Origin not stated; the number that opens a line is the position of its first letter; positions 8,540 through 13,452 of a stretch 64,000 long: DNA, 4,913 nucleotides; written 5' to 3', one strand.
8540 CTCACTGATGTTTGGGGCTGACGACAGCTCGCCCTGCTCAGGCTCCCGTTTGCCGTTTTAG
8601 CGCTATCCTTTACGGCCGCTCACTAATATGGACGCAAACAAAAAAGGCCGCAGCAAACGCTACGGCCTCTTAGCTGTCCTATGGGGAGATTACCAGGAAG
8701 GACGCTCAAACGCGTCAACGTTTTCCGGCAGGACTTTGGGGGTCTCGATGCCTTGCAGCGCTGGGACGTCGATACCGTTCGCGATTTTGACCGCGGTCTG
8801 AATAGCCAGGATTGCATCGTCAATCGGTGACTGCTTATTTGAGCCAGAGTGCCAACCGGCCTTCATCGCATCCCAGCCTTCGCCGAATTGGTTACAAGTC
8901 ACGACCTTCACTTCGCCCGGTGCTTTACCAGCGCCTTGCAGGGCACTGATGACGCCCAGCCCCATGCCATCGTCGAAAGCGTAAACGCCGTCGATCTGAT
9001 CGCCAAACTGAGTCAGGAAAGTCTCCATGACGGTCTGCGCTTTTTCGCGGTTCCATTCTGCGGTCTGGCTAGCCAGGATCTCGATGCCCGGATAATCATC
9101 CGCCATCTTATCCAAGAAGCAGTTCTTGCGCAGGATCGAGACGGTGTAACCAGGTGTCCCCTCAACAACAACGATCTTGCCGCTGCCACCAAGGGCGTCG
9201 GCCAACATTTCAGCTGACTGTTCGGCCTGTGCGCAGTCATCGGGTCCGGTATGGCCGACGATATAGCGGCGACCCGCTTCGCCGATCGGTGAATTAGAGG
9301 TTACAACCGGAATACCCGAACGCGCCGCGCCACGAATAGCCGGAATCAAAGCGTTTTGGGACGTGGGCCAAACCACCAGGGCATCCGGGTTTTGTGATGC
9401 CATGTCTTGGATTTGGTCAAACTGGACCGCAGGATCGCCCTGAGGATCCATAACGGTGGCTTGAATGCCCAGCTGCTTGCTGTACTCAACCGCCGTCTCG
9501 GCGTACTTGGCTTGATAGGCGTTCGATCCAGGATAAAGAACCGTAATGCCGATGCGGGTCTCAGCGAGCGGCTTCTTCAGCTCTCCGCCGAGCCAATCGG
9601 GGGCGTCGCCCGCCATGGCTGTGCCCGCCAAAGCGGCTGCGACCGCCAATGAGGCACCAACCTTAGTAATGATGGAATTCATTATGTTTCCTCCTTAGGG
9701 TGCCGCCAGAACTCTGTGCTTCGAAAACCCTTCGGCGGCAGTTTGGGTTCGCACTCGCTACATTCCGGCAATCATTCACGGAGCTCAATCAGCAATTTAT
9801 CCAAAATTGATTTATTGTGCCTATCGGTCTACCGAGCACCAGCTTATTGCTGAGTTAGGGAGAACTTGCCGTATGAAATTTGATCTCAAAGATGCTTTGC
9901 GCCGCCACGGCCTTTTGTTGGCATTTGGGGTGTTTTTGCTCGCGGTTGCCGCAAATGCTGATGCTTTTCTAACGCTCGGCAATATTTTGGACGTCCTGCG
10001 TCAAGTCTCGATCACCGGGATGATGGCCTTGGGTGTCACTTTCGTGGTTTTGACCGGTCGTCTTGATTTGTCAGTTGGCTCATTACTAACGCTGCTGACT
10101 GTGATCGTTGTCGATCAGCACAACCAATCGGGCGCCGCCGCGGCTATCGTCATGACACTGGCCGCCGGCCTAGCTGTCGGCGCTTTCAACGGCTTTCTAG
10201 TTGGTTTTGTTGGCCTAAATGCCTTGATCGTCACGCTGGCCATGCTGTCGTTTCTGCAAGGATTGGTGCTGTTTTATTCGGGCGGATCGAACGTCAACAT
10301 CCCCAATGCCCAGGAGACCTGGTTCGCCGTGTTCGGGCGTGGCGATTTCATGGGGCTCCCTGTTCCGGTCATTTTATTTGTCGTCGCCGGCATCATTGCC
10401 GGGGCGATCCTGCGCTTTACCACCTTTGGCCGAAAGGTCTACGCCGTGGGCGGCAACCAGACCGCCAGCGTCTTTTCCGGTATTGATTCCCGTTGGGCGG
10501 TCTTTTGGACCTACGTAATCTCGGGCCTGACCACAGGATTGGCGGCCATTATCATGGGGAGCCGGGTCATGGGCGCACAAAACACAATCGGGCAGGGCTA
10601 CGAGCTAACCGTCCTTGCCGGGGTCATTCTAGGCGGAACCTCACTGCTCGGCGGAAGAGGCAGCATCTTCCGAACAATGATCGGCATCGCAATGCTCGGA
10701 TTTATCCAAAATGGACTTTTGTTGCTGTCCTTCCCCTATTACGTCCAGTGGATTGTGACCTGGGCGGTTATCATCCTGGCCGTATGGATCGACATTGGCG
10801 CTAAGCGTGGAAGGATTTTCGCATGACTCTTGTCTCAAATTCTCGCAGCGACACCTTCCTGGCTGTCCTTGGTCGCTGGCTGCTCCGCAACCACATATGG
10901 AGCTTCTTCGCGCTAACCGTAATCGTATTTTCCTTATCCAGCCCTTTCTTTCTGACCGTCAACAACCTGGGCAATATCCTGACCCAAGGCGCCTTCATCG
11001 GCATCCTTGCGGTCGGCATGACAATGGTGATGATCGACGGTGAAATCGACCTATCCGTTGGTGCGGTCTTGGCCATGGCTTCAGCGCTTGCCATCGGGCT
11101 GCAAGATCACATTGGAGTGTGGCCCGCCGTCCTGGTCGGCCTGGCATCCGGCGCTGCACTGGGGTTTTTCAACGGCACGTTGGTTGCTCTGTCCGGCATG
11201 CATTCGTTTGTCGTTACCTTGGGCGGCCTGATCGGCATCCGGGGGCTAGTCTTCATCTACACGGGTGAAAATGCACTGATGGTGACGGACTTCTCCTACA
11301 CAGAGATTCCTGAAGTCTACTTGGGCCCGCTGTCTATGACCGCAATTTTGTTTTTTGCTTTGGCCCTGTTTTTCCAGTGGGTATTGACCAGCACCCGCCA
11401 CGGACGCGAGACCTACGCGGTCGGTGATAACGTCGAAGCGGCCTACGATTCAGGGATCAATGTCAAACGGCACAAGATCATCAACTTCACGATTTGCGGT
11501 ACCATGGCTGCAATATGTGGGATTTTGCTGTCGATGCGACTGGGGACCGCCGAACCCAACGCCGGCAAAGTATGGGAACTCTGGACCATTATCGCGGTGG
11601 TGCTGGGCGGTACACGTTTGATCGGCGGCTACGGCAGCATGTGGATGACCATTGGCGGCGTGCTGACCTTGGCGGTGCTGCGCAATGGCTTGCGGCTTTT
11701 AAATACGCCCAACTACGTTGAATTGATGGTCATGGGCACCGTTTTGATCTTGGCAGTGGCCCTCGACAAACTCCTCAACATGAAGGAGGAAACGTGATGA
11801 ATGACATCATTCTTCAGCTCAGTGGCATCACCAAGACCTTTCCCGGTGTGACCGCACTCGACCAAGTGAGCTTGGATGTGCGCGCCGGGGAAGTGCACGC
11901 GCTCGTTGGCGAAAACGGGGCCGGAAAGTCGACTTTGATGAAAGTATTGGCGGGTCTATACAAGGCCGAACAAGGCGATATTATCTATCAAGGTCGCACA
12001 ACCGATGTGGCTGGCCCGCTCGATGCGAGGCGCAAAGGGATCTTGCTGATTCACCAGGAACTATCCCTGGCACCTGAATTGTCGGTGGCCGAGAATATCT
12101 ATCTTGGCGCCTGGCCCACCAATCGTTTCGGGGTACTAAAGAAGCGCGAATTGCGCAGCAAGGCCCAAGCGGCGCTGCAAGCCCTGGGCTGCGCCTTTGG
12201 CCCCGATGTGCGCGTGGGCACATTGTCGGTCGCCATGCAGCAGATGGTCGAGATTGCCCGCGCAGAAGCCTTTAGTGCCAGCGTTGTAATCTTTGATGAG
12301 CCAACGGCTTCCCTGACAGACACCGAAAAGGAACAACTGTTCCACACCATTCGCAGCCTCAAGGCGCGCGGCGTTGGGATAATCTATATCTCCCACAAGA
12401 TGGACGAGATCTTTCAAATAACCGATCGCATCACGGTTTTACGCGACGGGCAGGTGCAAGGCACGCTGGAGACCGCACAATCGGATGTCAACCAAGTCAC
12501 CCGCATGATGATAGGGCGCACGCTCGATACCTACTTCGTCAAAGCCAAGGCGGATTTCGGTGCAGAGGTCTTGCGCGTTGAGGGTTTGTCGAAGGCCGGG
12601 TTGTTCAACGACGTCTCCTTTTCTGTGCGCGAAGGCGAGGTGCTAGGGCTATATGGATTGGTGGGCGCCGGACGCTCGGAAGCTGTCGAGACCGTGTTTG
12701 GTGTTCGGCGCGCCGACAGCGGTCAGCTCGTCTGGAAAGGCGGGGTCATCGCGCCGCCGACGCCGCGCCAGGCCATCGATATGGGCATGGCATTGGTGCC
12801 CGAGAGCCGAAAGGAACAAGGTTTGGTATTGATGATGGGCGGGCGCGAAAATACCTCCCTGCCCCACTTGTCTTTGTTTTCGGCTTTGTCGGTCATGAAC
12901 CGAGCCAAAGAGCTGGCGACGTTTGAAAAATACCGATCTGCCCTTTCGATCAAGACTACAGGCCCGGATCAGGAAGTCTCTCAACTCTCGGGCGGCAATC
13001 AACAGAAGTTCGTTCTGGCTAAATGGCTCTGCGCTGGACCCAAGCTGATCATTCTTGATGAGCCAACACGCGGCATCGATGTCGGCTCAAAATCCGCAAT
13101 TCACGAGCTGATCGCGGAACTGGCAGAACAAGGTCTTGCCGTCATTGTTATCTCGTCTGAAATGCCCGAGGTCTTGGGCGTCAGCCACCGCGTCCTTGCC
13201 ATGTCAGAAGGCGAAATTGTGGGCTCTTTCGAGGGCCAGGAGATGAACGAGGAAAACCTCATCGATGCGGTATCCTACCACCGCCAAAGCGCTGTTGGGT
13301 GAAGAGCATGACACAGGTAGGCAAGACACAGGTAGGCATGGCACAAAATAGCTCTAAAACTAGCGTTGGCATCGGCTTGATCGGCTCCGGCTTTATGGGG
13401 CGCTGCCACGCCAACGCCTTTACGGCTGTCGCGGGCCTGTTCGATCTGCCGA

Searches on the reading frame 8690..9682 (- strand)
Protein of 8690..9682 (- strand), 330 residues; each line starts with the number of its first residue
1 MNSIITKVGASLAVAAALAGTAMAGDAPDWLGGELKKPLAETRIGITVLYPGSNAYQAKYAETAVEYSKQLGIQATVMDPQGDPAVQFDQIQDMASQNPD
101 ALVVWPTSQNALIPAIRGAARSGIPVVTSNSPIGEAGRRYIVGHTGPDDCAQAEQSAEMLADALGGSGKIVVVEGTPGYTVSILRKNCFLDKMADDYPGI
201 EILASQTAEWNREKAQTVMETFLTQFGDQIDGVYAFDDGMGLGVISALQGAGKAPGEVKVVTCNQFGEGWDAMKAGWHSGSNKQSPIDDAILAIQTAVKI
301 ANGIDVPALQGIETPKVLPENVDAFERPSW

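Call 34: search_protein_families(library=ncbifam, proteins=[window:8690-9682:-], max_evalue=0.00001)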
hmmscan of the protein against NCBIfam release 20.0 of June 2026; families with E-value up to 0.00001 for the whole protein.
window:8690-9682:- (330 aa): 9 families
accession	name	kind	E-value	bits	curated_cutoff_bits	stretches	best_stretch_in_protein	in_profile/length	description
NF007936.0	PRK10653.1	equivalog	2.3e-31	109.2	337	1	54-310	38-286/295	ribose ABC transporter substrate-binding protein RbsB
NF041827.1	YtfQ_transport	equivalog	8.3e-24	84.1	510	1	60-278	41-264/320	galactofuranose ABC transporter, galactofuranose-binding protein YtfQ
NF007254.0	PRK09701.1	equivalog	9.8e-20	70.9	335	1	48-290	30-276/311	D-allose transporter substrate-binding protein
TIGR02634.1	xylF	equivalog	5.1e-18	65.7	389.55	1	65-260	21-214/302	D-xylose ABC transporter substrate-binding protein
NF007680.0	PRK10355.1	equivalog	7.8e-12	45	504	1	59-258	42-239/331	D-xylose ABC transporter substrate-binding protein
NF040907.2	ChvE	equivalog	3.6e-11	42.9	460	1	206-261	174-233/324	multiple monosaccharide ABC transporter substrate-binding protein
NF011924.1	PRK15395.1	equivalog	1.3e-10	40.9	420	1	39-304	23-299/329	galactose/glucose ABC transporter substrate-binding protein MglB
NF011937.0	PRK15408.1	equivalog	2.5e-10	39.8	384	1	61-238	46-222/340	autoinducer 2 ABC transporter substrate-binding protein LsrB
TIGR02637.1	RhaS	equivalog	6.1e-10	38.8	342.25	1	58-302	14-257/302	rhamnose ABC transporter substrate-binding protein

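Call 35: search_solved_structures(query=window:8690-9682:-, max_evalue=0.00001)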
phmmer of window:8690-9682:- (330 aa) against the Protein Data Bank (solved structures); distinct sequences matched with E-value up to 0.00001: 74 (the best 60 are shown).
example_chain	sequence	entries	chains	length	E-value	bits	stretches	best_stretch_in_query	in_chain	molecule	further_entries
4rsm_A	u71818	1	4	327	5.1e-36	128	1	41-324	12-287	Periplasmic binding protein/LacI transcriptional regulator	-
4rs3_A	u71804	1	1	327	3.6e-35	125.2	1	42-324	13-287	ABC transporter, carbohydrate uptake transporter-2 (CUT2) family, periplasmic sugar-bindin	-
5hko_A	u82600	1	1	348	4.2e-35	125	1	41-324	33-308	ABC transporter, carbohydrate uptake transporter-2 (CUT2) family, periplasmic sugar-bindin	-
2ioy_A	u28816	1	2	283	1e-30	110.6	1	54-323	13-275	Periplasmic sugar-binding protein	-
5dte_A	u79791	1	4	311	5.4e-26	95.1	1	52-313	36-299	Monosaccharide-transporting ATPase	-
4zjp_A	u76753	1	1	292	2e-24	89.9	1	54-308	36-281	Monosaccharide-transporting ATPase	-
1dbp_A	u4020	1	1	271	5.7e-22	81.9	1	58-313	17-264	D-RIBOSE-BINDING PROTEIN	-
4irx_A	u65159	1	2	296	5.9e-22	81.8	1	68-304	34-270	Sugar ABC transporter, periplasmic sugar-binding protein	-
1drk_A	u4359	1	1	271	7.7e-22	81.4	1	58-313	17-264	D-RIBOSE-BINDING PROTEIN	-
1urp_A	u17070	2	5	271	8.5e-22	81.3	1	58-313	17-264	D-RIBOSE-BINDING PROTEIN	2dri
7e7m_A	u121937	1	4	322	8.8e-22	81.2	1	17-306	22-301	D-ribose ABC transporter substrate-binding protein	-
1ba2_A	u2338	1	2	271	9.7e-22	81.1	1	58-313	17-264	D-RIBOSE-BINDING PROTEIN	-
4yo7_A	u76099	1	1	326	1.7e-21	80.3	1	74-326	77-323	Sugar ABC transporter (Sugar-binding protein)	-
1drj_A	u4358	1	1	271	7.8e-21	78.1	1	58-313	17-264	D-RIBOSE-BINDING PROTEIN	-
5ocp_A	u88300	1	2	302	1e-20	77.7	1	53-277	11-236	Periplasmic binding protein/LacI transcriptional regulator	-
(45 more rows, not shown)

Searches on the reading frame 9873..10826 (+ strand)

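Call 34: search_protein_families(library=ncbifam, proteins=[window:9873-10826:+], max_evalue=0.00001)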
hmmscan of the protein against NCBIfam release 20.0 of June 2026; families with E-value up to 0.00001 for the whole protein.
window:9873-10826:+ (317 aa): 9 families
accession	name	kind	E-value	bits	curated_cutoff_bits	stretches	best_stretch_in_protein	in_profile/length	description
NF007067.0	PRK09512.1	equivalog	1.1e-62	212.1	398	1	14-307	22-317/321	ribose ABC transporter permease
NF008441.0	PRK11285.1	equivalog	3.3e-57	194.1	378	1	3-308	21-324/333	L-arabinose ABC transporter permease AraH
NF040906.3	GguB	equivalog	4.3e-46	157.8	450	2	158-312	220-374/375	multiple monosaccharide ABC transporter permease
NF007252.0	PRK09699.1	equivalog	1e-45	156.5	396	1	23-307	38-321/326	D-allose ABC transporter permease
NF008630.0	PRK11618.1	equivalog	1.1e-32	113.6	363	1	18-280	13-281/331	galactofuranose ABC transporter, permease protein YjfF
NF011612.1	PRK15038.1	equivalog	3.7e-30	105.2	500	1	27-304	21-302/322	autoinducer 2 ABC transporter permease LsrD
NF011961.0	PRK15432.1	equivalog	5.7e-30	104.7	388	1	10-306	9-302/344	autoinducer 2 ABC transporter permease LsrC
NF041862.1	YtfT_transport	equivalog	6.1e-30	104.5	535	1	35-306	53-322/339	galactofuranose ABC transporter, ATP-binding protein YtfT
NF007014.0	PRK09478.1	equivalog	1.4e-29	103.5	386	1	6-308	10-329/336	galactose/methyl galactoside ABC transporter permease MglC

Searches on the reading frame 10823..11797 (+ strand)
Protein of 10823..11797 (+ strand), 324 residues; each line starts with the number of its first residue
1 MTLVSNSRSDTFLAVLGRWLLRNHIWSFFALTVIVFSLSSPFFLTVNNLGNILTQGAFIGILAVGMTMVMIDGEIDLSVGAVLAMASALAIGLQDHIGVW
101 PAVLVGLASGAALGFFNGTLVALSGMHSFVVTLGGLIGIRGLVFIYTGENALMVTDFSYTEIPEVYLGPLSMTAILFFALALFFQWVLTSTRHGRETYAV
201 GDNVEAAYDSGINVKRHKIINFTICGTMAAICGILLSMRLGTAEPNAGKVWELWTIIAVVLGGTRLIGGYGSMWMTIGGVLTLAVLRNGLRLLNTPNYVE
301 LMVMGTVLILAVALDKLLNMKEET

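Call 34: search_protein_families(library=ncbifam, proteins=[window:10823-11797:+], max_evalue=0.00001)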
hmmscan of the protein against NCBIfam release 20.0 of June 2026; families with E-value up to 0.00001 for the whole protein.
window:10823-11797:+ (324 aa): 13 families
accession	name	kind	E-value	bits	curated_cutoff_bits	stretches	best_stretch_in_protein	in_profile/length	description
NF007067.0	PRK09512.1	equivalog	3.6e-56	190.7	398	1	17-316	14-318/321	ribose ABC transporter permease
NF007252.0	PRK09699.1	equivalog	1.2e-53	182.5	396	1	29-318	32-324/326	D-allose ABC transporter permease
NF008441.0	PRK11285.1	equivalog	6.1e-53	180.1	378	1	24-321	31-329/333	L-arabinose ABC transporter permease AraH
NF040906.3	GguB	equivalog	1.4e-52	179.2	450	2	172-315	226-369/375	multiple monosaccharide ABC transporter permease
NF007014.0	PRK09478.1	equivalog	2.1e-40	139.1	386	1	19-321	12-334/336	galactose/methyl galactoside ABC transporter permease MglC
NF008630.0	PRK11618.1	equivalog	4.1e-39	134.7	363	1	28-322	15-316/331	galactofuranose ABC transporter, permease protein YjfF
NF011961.0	PRK15432.1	equivalog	1.6e-37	129.5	388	1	35-317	23-306/344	autoinducer 2 ABC transporter permease LsrC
NF011612.1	PRK15038.1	equivalog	2.1e-31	109.3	500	1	29-313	12-303/322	autoinducer 2 ABC transporter permease LsrD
NF041862.1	YtfT_transport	equivalog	4.7e-29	101.6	535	1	51-312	58-320/339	galactofuranose ABC transporter, ATP-binding protein YtfT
TIGR03408.1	urea_trans_UrtC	equivalog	3.1e-08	33.7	296.2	1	172-313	170-304/313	urea ABC transporter permease subunit UrtC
TIGR03409.1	urea_trans_UrtB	equivalog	1.3e-07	31.6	250.3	1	168-310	140-277/291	urea ABC transporter permease subunit UrtB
NF008011.0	PRK10740.1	equivalog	1.2e-06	28.4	379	1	175-283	166-272/308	high-affinity branched-chain amino acid ABC transporter permease LivH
NF008450.0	PRK11301.1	subfamily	3.2e-06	26.8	366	1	170-311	264-397/418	high-affinity branched-chain amino acid ABC transporter permease LivM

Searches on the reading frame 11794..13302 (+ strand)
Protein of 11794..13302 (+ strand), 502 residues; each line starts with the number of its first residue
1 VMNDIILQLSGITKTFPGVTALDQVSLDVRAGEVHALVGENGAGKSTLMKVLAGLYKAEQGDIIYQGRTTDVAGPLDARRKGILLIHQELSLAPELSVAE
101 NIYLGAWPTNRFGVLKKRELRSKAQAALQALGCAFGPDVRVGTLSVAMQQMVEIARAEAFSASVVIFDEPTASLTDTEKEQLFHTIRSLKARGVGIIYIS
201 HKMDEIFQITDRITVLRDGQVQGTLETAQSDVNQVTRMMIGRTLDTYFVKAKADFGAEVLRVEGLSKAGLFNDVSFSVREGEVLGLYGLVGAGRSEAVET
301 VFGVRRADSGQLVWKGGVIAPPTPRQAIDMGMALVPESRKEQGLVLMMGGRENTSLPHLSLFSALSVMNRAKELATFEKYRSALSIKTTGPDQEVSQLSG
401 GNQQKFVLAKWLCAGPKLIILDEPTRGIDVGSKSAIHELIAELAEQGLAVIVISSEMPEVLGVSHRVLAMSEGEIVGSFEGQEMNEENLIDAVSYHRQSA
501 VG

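Call 34: search_protein_families(library=ncbifam, proteins=[window:11794-13302:+], max_evalue=0.00001)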
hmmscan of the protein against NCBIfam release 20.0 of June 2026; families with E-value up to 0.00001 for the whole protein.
window:11794-13302:+ (502 aa): 189 families (the best 25 are shown)
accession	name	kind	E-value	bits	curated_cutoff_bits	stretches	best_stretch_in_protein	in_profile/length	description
NF008442.0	PRK11288.1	equivalog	2.8e-162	540.5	689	1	5-492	6-494/504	L-arabinose ABC transporter ATP-binding protein AraG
NF008030.0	PRK10762.1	equivalog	7.8e-159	529.6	745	1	4-493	2-491/501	ribose ABC transporter ATP-binding protein RbsA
NF010069.0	PRK13549.1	equivalog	2.4e-158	527.8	699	1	2-495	1-503/513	xylose ABC transporter ATP-binding protein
NF040905.2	GguA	equivalog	2.5e-149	497.9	810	1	6-492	1-499/500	multiple monosaccharide ABC transporter ATP-binding protein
NF041861.1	YtfR_transport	equivalog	2.8e-144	481.2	850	1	6-493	1-490/492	galactofuranose ABC transporter, ATP-binding protein YtfR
TIGR02633.1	xylG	equivalog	7.5e-141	470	723.65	1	6-492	1-498/500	D-xylose ABC transporter ATP-binding protein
NF008215.0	PRK10982.1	equivalog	1.9e-139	465.5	828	1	3-494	10-503/506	galactose/methyl galactoside ABC transporter ATP-binding protein MglA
NF007253.0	PRK09700.1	equivalog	8.2e-137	456.8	772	1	6-492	5-505/510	D-allose ABC transporter ATP-binding protein AlsA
NF011967.0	PRK15439.1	equivalog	3.6e-129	431.5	586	1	5-491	10-497/510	autoinducer 2 ABC transporter ATP-binding protein LsrA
NF047930.1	ABC_ATP_B6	equivalog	3.2e-100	336.2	670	1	6-486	2-501/510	putative B6 ABC transporter ATP-binding protein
TIGR01188.1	drrA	subfamily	1.5e-60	205.1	312.45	2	14-224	1-207/302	daunorubicin resistance ABC transporter, ATP-binding protein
TIGR03410.1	urea_trans_UrtE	equivalog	1.2e-56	191.8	285.8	2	7-239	1-228/230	urea ABC transporter ATP-binding subunit UrtE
TIGR03864.1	PQQ_ABC_ATP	hypoth_equivalog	5.8e-55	186.3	302.25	2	7-224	2-213/236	ABC transporter, ATP-binding subunit, PQQ-dependent alcohol dehydrogenase system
TIGR04406.1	LPS_export_lptB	equivalog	2.3e-54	184.2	240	2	7-227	2-219/239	LPS export ABC transporter ATP-binding protein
TIGR04521.1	ECF_ATPase_2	equivalog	6.9e-54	182.8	330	2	19-227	18-231/279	energy-coupling factor transporter ATPase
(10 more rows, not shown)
